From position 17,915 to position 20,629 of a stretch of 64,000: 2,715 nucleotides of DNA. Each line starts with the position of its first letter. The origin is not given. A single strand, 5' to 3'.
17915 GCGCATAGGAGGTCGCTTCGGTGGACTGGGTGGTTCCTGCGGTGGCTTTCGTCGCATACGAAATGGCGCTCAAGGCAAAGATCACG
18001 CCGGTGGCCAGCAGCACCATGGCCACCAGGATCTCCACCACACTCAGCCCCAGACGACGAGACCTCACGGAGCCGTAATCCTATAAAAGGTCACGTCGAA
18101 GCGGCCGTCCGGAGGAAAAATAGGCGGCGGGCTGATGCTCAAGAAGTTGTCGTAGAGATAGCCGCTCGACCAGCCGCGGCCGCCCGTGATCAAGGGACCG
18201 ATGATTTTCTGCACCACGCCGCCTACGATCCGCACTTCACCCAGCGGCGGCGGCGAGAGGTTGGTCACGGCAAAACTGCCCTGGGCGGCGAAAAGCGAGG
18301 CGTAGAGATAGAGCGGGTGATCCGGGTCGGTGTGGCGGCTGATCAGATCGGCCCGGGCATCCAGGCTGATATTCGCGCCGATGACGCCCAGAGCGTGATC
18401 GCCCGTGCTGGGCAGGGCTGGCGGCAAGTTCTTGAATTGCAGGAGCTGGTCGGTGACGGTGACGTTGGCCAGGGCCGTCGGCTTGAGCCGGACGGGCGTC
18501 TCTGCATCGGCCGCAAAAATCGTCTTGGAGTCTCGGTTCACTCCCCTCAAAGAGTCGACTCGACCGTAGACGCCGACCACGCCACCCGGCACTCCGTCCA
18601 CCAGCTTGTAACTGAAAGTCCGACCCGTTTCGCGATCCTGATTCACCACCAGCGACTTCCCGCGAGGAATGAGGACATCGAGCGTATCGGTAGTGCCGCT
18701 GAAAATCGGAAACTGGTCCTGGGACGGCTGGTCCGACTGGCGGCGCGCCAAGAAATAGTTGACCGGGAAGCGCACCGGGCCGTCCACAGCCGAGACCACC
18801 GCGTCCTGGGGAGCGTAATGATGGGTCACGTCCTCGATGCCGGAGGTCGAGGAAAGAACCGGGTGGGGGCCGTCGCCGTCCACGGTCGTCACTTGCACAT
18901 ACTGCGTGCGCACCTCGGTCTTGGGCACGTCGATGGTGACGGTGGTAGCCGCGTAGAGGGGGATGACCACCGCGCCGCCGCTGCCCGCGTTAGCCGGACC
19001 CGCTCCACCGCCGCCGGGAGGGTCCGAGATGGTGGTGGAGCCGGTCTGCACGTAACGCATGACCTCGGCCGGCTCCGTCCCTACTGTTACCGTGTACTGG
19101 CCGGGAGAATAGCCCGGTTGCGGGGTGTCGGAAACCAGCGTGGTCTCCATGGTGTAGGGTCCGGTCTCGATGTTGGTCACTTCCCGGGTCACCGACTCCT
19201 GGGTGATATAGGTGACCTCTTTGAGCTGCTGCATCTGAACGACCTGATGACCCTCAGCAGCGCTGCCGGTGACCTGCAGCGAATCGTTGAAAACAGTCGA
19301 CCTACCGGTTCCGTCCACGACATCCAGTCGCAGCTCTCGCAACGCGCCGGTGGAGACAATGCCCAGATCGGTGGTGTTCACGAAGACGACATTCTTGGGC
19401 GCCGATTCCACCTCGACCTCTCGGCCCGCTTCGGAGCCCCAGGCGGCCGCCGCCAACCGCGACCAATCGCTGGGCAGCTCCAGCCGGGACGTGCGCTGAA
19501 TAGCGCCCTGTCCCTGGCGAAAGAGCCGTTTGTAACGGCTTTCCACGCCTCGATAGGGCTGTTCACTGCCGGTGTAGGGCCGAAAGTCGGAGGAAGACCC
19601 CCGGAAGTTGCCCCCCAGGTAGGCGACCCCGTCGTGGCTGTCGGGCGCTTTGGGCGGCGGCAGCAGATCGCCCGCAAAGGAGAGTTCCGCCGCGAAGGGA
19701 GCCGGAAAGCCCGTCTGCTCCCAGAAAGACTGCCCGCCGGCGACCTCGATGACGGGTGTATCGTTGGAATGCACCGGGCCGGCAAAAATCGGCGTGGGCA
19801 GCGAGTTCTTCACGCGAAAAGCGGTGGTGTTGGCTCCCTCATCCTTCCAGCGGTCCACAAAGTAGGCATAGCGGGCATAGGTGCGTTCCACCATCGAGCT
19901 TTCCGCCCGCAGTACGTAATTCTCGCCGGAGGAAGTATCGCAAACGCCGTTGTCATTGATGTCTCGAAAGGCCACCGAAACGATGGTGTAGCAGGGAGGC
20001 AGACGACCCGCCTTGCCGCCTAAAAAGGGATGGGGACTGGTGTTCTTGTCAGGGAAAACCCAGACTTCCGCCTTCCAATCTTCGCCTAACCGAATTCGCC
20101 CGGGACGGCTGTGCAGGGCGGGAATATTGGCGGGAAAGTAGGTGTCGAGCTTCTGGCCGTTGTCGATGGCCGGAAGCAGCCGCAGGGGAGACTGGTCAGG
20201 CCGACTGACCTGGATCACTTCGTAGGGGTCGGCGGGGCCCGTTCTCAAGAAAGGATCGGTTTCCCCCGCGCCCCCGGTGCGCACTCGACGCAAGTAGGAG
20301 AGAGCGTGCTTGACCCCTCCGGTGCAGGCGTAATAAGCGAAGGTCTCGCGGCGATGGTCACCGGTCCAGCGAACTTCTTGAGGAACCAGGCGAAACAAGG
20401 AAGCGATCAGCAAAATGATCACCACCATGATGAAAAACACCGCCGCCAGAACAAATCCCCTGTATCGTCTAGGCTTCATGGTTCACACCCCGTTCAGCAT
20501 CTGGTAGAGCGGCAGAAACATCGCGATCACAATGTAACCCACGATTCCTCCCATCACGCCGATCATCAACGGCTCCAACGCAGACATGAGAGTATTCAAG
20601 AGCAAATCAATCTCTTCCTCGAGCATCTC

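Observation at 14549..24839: Two-component-wired, ATPase-less type IV filament / T2SS-like operon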

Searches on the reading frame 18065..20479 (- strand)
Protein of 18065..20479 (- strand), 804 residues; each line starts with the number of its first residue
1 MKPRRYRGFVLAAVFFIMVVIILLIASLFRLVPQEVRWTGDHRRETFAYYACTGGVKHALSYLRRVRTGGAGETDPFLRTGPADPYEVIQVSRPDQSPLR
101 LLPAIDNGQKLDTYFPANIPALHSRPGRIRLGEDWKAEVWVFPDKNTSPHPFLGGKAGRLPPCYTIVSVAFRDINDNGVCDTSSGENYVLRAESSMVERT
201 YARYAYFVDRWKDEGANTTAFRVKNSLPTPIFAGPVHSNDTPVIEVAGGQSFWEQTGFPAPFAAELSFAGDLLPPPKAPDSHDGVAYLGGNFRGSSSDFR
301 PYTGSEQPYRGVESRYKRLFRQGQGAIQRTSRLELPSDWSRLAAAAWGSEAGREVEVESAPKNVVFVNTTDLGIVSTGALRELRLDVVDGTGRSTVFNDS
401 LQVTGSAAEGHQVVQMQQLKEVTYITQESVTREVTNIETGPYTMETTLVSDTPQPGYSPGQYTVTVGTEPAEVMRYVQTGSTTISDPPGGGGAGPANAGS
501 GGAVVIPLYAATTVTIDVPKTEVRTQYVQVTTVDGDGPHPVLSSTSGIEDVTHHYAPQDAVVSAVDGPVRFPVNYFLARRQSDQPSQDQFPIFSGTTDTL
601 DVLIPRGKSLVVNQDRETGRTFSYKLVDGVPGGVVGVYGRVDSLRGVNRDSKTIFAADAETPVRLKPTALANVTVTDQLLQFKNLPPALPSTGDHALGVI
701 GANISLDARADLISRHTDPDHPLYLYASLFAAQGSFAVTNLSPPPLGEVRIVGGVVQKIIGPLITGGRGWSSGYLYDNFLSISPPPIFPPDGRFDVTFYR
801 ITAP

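Call 4: search_protein_families(library=pfam, proteins=[window:18065-20479:-], max_evalue=0.01)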
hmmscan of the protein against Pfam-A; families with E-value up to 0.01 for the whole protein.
window:18065-20479:- (804 aa): 0 families

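Call 5: search_protein_families(library=ncbifam, proteins=[window:18065-20479:-], max_evalue=0.01)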
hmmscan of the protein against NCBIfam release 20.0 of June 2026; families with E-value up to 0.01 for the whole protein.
window:18065-20479:- (804 aa): 0 families

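Call 10: find_homologous_proteins(query=window:18065-20479:-)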
Query window:18065-20479:- (804 aa): 25 proteins with E <= 0.001 among 8000 candidates.
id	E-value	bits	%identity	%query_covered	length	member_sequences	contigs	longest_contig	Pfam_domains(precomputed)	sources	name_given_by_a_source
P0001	0.0e+0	1835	100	100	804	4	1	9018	-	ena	-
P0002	0.0e+0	1646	89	100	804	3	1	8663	-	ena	-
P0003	0.0e+0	1541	82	100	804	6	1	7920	-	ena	-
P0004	0.0e+0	1478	80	100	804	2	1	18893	-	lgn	-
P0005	0.0e+0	1431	79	98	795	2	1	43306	-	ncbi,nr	ncbi:MAG: hypothetical protein KF760_35125 [Candidatus Eremiobacteraeota bacterium]|nr:hypothetical 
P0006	0.0e+0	1356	74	100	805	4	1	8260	-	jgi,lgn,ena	-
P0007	0.0e+0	1274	68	100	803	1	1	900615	-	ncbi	ncbi:MAG: hypothetical protein U0931_04775 [Vulcanimicrobiota bacterium]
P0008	0.0e+0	1268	69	100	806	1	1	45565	-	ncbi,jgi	jgi:hypothetical protein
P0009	0.0e+0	1228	67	98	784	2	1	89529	-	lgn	-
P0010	0.0e+0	1196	66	100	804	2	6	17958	-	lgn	-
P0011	0.0e+0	1012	58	100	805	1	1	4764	-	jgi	-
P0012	1.6e-297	1007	57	100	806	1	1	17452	-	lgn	-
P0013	2.5e-291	987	57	100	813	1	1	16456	-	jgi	jgi:hypothetical protein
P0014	7.9e-290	982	56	100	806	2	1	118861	-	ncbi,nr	ncbi:hypothetical protein IV102_21960 [bacterium]|nr:hypothetical protein [bacterium]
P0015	1.5e-286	971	56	100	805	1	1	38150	-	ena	-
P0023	1.9e-253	862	51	100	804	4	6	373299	-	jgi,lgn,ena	-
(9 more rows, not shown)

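Call 11: find_encoding_contigs(protein=P0007, flank=10000, max_places=2)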
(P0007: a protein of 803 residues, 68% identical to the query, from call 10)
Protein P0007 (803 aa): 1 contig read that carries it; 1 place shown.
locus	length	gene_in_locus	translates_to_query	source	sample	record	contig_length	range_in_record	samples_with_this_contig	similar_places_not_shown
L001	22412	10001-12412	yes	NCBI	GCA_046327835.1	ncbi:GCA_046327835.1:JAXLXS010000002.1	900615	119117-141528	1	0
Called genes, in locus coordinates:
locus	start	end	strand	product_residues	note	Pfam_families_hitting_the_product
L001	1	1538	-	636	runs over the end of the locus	-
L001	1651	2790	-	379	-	-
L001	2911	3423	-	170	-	-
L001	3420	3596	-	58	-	-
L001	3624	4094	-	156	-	PF12850:Metallophos_2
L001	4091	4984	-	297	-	PF12787:EcsC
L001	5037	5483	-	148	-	-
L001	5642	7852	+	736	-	PF00072:Response_reg, PF03704:BTAD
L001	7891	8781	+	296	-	PF00072:Response_reg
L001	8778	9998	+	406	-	PF00482:T2SSF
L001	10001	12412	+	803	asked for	-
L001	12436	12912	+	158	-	-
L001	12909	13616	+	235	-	-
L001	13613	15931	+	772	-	PF00512:HisKA, PF02518:HATPase_c, PF14501:HATPase_c_5 (weak)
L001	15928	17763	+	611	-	PF11028:TMEM260_N, PF28495:TMEM260_2 (weak), PF13371:TPR_9 (weak), PF00515:TPR_1 (weak)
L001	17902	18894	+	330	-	PF02445:NadA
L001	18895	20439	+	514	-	PF00890:FAD_binding_2, PF01266:DAO (weak), PF07992:Pyr_redox_2 (weak), PF02910:Succ_DH_flav_C (weak)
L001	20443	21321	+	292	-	PF02749:QRPTase_N, PF01729:QRPTase_C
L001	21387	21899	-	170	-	-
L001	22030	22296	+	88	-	-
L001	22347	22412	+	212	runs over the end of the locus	PF01553:Acyltransferase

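Call 12: find_encoding_contigs(protein=P0023, flank=10000, max_places=2)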
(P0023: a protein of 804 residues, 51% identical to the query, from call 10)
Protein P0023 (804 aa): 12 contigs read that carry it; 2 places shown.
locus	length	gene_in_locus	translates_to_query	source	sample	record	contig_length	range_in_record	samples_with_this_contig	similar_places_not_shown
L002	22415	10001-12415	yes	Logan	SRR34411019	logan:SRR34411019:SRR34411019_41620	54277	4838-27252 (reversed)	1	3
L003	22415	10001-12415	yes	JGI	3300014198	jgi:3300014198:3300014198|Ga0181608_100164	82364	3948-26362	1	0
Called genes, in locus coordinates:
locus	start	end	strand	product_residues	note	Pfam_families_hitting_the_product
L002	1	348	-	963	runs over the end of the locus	PF00515:TPR_1 (faint), PF07719:TPR_2 (faint), PF12895:ANAPC3 (faint), PF13174:TPR_6 (faint), PF13181:TPR_8 (faint), PF13371:TPR_9 (faint), PF13414:TPR_11 (faint), PF13428:TPR_14 (faint), +5 more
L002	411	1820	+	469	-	-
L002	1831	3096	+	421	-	PF02254:TrkA_N, PF13241:NAD_binding_7 (faint)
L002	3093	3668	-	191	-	-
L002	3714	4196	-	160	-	PF12850:Metallophos_2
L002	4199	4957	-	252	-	PF12787:EcsC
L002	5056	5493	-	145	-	-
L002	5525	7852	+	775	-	PF00072:Response_reg, PF03704:BTAD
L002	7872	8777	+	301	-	PF00072:Response_reg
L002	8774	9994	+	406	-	PF00482:T2SSF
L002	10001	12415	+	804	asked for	-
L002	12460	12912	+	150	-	-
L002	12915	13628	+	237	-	-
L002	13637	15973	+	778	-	PF00512:HisKA, PF02518:HATPase_c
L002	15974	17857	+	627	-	PF11028:TMEM260_N, PF28495:TMEM260_2, PF13371:TPR_9 (weak)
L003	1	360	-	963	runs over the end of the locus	PF00515:TPR_1 (faint), PF07719:TPR_2 (faint), PF12895:ANAPC3 (faint), PF13174:TPR_6 (faint), PF13181:TPR_8 (faint), PF13371:TPR_9 (faint), PF13414:TPR_11 (faint), PF13428:TPR_14 (faint), +4 more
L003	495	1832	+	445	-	-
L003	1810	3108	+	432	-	PF02254:TrkA_N, PF13241:NAD_binding_7 (faint)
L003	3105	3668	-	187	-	-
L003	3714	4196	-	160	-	PF12850:Metallophos_2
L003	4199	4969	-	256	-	PF12787:EcsC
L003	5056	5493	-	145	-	-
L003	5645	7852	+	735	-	PF00072:Response_reg, PF13428:TPR_14 (faint), PF03704:BTAD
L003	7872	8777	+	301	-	PF00072:Response_reg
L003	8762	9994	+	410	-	PF00482:T2SSF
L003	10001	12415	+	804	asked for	-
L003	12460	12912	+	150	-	-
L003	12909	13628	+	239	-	-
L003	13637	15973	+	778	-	PF00512:HisKA, PF02518:HATPase_c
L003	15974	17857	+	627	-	PF11028:TMEM260_N, PF28495:TMEM260_2, PF13371:TPR_9 (weak)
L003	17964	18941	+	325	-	PF02445:NadA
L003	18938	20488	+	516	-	PF00890:FAD_binding_2, PF01266:DAO (weak), PF07992:Pyr_redox_2 (weak), PF02910:Succ_DH_flav_C (weak)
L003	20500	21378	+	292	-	PF02749:QRPTase_N, PF01729:QRPTase_C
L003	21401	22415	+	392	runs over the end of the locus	PF08308:PEGA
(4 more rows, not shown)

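Call 27: search_protein_representatives(alignment_id=A1)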
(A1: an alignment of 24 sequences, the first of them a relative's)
Query: 24 sequences, 801 profile positions. Proteins with E-value up to 0.001 (for the whole library): 366; up to 1e-10: 105; up to 1e-30: 16. The best 150 are listed.
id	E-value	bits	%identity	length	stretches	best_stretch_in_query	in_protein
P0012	0.0e+00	1401.8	-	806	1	1-801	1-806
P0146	8.0e-173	593.1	-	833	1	4-799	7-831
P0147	2.1e-111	390.0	-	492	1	5-459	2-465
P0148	3.9e-87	309.7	-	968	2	3-479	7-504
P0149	1.3e-67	245.1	-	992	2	6-522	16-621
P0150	1.7e-53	198.4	-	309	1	2-270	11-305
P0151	7.2e-49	183.1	-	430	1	15-397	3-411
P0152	5.9e-48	180.1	-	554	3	122-407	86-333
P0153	6.7e-48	179.9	-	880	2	8-734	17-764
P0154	2.3e-45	171.5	-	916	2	4-747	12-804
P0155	3.9e-45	170.8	-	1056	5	140-373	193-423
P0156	4.1e-43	164.1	-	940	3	133-653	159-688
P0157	2.1e-42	161.7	-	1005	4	133-353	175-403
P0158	2.3e-41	158.3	-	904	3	132-487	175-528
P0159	2.8e-31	124.9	-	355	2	164-311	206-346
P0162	4.1e-27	111.1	-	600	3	608-787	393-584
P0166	2.0e-25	105.6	-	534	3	589-801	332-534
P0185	4.7e-19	84.5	-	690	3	4-369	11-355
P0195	1.1e-17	80.0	-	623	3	3-73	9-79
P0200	1.2e-16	76.6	-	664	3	2-70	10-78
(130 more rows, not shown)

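Call 28: predict_structure(alignment_id=A1)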
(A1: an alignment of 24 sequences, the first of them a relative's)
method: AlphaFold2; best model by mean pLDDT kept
length: 804 residues; sequences in the alignment: 24
mean_pLDDT: 72.0   pTM: 0.63
mean pLDDT of the five models: 72.0, 71.0, 66.0, 53.0, 52.8
residues with pLDDT >= 90: 94; 70-90: 398; 50-70: 191; < 50: 121
segments of 3 or more residues with pLDDT < 50: 1-4, 31-39, 145-161, 438-446, 473-476, 484-502, 531-542, 595-598, 765-786
pLDDT, mean of each block of 10 residues (from residue 1): 56 85 72 43 79 89 72 65 85 86 60 69 88 87 54 32 80 86 85 76 76 81 74 80 88 85 85 82 90 90 84 90 84 74 75 81 84 87 90 82 74 89 68 51 49 62 54 52 45 32 46 52 59 41 59 77 87 64 51 51 84 75 78 84 89 86 85 90 71 72 85 69 78 85 61 81 54 40 47 68 76
secondary structure, 60 per line:
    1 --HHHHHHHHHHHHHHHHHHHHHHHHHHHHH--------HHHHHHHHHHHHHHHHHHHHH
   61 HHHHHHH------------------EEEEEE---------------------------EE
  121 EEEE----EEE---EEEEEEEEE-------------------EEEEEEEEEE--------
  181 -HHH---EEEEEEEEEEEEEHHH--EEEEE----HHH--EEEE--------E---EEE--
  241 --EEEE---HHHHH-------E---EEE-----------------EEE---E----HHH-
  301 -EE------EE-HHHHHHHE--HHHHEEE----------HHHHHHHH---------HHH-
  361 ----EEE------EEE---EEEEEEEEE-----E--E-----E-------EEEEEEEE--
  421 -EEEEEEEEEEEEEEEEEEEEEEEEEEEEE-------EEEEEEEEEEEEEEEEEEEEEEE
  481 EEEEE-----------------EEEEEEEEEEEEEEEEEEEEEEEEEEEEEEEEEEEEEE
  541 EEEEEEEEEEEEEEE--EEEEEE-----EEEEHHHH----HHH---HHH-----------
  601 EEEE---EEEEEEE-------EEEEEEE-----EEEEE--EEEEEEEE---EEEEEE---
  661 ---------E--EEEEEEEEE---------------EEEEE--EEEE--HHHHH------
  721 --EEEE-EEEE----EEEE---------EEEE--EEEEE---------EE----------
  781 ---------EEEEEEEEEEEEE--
elements in order (helices of 4 or more, strands of 3 or more residues): H3-31 H40-67 E86-91 E119-124 E129-131 E135-143 E163-172 E188-200 E206-210 E220-223 E236-238 E243-246 H250-254 E266-268 E286-288 H313-319 H323-326 E327-329 H340-347 E365-367 E374-376 E380-388 E411-418 E422-450 E458-485 E503-555 E558-563 E569-572 H573-576 E601-604 E608-614 E622-628 E634-638 E641-648 E652-657 E673-681 E697-701 E704-707 H710-714 E723-726 E728-731 E736-739 E749-752 E755-759 E790-802

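Call 30: search_protein_families(library=pfam, proteins=[P0146, P0148, P0149, P0153, P0155, P0162, P0166, P0185, P0195, P0200], max_evalue=0.01)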
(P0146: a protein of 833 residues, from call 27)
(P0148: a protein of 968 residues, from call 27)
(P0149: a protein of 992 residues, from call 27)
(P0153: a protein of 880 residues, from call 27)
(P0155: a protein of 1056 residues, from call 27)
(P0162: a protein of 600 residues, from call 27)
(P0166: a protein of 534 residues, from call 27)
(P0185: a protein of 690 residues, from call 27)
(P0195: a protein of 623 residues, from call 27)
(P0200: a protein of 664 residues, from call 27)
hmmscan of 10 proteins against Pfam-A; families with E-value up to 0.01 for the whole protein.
P0146 (833 aa): 0 families

P0148 (968 aa): 0 families

P0149 (992 aa): 0 families

P0153 (880 aa): 0 families

P0155 (1056 aa): 0 families

P0162 (600 aa): 0 families

P0166 (534 aa): 0 families

P0185 (690 aa): 0 families

P0195 (623 aa): 0 families

P0200 (664 aa): 0 families

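Call 31: fold_search(model_id=the predicted structure, library=pdb)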
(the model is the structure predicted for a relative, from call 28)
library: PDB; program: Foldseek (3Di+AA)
matches with E <= 10: 338; with E <= 0.001: 0
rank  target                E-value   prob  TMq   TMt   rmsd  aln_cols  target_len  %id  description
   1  9fm6_A                1.9e-03  0.13  0.03  0.05  31.9       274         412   11  Aerolysin Wildtype in styrene-maleic acid lipid particles (released 2025-02-12)
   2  6uwr_A                7.7e-03  0.16  0.02  0.03  42.0       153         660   12  Clostridium difficile binary toxin translocase CDTb in asymmetric tetradecamer conformation (released 2020-01-22)
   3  6klw_A                1.1e-02  0.15  0.03  0.05  41.9       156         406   10  Complex structure of Iota toxin enzymatic component (Ia) and binding component (Ib) pore with long stem (released 2020-01-15)
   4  9jsg                  1.1e-02  0.13  0.03  0.04  42.0       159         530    9  Clostridium perfringens iota toxin pore Ib in pore state (released 2025-05-14)
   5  7ahl_A                1.8e-02  0.11  0.05  0.10  34.1       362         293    7  ALPHA-HEMOLYSIN FROM STAPHYLOCOCCUS AUREUS (released 1998-01-14)
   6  1uun_A                2.0e-02  0.30  0.05  0.15  28.5       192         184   10  Main porin from Mycobacterium smegmatis (MspA) (released 2004-02-26)
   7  6rhv_H                2.2e-02  0.07  0.04  0.08  31.8       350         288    7  Crystal structure of mouse CD11b I-domain (CD11b-I) in complex with Staphylococcus aureus octameric bi-component leuko (released 2019-12-18)
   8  6qz9_0A               2.6e-02  0.13  0.03  0.06  56.6       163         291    9  The cryo-EM structure of the collar complex and tail axis in bacteriophage phi29 (released 2019-06-12)
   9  4pkm                  2.7e-02  0.08  0.04  0.08  29.1       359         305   12  Crystal Structure of Bacillus thuringiensis Cry51Aa1 Protoxin at 1.65 Angstroms Resolution (released 2015-06-03)
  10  6psn_A                3.1e-02  0.35  0.04  0.06  41.6       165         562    9  Anthrax toxin protective antigen channels bound to lethal factor (released 2020-03-04)
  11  3j9c                  3.5e-02  0.28  0.04  0.07  43.5       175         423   10  CryoEM single particle reconstruction of anthrax toxin protective antigen pore at 2.9 Angstrom resolution (released 2015-03-11)
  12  5ec5_D                3.6e-02  0.14  0.04  0.09  27.4       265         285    8  Crystal structure of lysenin pore (released 2016-05-18)
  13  5hd2                  5.4e-02  0.06  0.04  0.07  28.4       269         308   12  The crystal structure of SeMet-Cry51Aa2-L11M (released 2016-07-20)
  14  4tw1_B                5.4e-02  0.06  0.04  0.08  30.9       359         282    7  Crystal structure of the octameric pore complex of the Staphylococcus aureus Bi-component Toxin LukGH (released 2014-11-12)
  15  4tw1_H                5.7e-02  0.09  0.04  0.10  31.2       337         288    6  Crystal structure of the octameric pore complex of the Staphylococcus aureus Bi-component Toxin LukGH (released 2014-11-12)
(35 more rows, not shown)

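Call 49: search_solved_structures(query=A1, max_evalue=1)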
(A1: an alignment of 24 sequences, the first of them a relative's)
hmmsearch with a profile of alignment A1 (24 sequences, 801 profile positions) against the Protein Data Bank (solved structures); distinct sequences matched with E-value up to 1: 1.
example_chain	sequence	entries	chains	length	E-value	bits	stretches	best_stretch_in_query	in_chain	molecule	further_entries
7cwq_A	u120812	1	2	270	0.26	12.6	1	432-503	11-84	DLH domain-containing protein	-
